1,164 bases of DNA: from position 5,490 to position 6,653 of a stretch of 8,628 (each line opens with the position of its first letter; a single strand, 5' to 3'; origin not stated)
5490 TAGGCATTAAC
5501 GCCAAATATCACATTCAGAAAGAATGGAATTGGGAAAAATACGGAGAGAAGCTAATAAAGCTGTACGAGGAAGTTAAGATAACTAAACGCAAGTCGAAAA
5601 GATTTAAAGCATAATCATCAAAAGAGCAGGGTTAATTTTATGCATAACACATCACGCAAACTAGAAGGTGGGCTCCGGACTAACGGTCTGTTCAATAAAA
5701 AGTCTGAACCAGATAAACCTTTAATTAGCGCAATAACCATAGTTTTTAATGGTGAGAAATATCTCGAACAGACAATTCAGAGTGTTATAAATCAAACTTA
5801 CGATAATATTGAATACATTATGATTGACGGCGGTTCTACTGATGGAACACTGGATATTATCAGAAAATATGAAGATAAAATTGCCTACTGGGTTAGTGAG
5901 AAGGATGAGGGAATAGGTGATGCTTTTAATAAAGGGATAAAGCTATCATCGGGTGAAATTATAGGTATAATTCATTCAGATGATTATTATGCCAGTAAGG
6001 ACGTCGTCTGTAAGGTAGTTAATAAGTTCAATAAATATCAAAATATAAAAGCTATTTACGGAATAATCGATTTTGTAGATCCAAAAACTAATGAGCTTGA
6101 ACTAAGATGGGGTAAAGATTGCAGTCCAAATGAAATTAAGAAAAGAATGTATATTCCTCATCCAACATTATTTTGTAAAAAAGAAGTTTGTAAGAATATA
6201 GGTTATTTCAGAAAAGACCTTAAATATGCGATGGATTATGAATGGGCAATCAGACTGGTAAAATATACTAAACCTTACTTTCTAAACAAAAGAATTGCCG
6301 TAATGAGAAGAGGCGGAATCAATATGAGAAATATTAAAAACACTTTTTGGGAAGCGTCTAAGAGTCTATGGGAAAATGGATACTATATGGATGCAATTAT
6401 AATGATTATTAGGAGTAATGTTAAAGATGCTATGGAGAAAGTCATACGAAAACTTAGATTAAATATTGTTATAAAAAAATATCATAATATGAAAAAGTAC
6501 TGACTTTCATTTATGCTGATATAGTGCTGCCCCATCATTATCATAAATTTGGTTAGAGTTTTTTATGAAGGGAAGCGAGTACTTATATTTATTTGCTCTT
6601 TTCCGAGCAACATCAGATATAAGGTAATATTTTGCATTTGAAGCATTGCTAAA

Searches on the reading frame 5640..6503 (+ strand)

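Call 5: search_protein_families(library=pfam, proteins=[window:5640-6503:+], max_evalue=0.1)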
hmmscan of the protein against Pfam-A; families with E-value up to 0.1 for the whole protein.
window:5640-6503:+ (287 aa): 3 families
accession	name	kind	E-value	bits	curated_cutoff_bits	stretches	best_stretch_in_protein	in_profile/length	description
PF00535.33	Glycos_transf_2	-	3.5e-28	99.1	23.3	1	30-157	1-129/168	Glycosyl transferase family 2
PF10111.15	Glyco_tranf_2_2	-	1.7e-07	31.5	27.3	1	38-154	11-135/276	Glycosyltransferase like family 2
PF13641.12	Glyco_tranf_2_3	-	0.002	18.6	27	1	36-130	10-111/230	Glycosyltransferase like family 2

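Call 86: search_protein_families(library=ncbifam, proteins=[window:5640-6503:+], max_evalue=0.01)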
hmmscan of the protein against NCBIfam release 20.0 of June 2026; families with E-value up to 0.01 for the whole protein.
window:5640-6503:+ (287 aa): 25 families
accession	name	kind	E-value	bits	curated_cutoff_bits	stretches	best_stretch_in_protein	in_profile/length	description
NF047683.1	TeichurnBiosyTuaG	equivalog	2.3e-17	63.5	400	1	25-244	4-222/252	teichuronic acid biosynthesis protein TuaG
TIGR04283.1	glyco_like_mftF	equivalog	8e-16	58.3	182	1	29-224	1-187/221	TIGR04283 family arsenosugar biosynthesis glycosyltransferase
NF007482.0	PRK10073.1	equivalog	2.4e-15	56.4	423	1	25-117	4-98/334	glycosyltransferase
TIGR04009.1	wcaE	equivalog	6.1e-15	55.2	369.2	1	28-213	2-185/248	colanic acid biosynthesis glycosyltransferase WcaE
NF053739.1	GlytfEpsEBac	equivalog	3.5e-13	49.2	450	1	27-285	1-262/265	glycosyltransferase EpsE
TIGR03937.1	PgaC_IcaA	equivalog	4.1e-13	49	422.3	1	20-141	38-161/407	poly-beta-1,6-N-acetyl-D-glucosamine synthase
TIGR03111.1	glyc2_xrt_Gpos1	hypoth_equivalog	1.3e-12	47.3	363.95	1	22-143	44-169/439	TIGR03111 family XrtG-associated glycosyltransferase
NF041394.1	GtaseAglG_Halo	equivalog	2.6e-10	40.1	440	1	34-136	8-113/304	glucosyl-dolichyl phosphate glucuronosyltransferase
NF038302.1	EPS_HpsE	equivalog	7.6e-09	35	300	1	34-143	8-124/307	hormogonium polysaccharide biosynthesis glycosyltransferase HpsE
NF050050.1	ProtGlycPglI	equivalog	5.3e-08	32.6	500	1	27-131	2-109/306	GalNAc(5)-diNAcBac-PP-undecaprenol beta-1,3-glucosyltransferase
NF007453.0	PRK10018.1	equivalog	9.6e-08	32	382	1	25-222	4-206/280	colanic acid biosynthesis glycosyltransferase WcaA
NF041875.1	EPS_EpsD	equivalog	1.4e-07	31.3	370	1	36-144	8-117/325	exopolysaccharide biosynthesis glycosyltransferase EpsD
TIGR04017.1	WcaA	equivalog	3.2e-07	30.2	495.75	1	25-221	3-204/279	colanic acid biosynthesis glycosyltransferase WcaA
TIGR04195.1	S_glycosyl_SunS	equivalog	5.1e-07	28.9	350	1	18-138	48-165/421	SunS family peptide S-glycosyltransferase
NF038299.1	EPS_HpsN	equivalog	7.4e-07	28.4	425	1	27-142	1-118/317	hormogonium polysaccharide biosynthesis glycosyltransferase HpsN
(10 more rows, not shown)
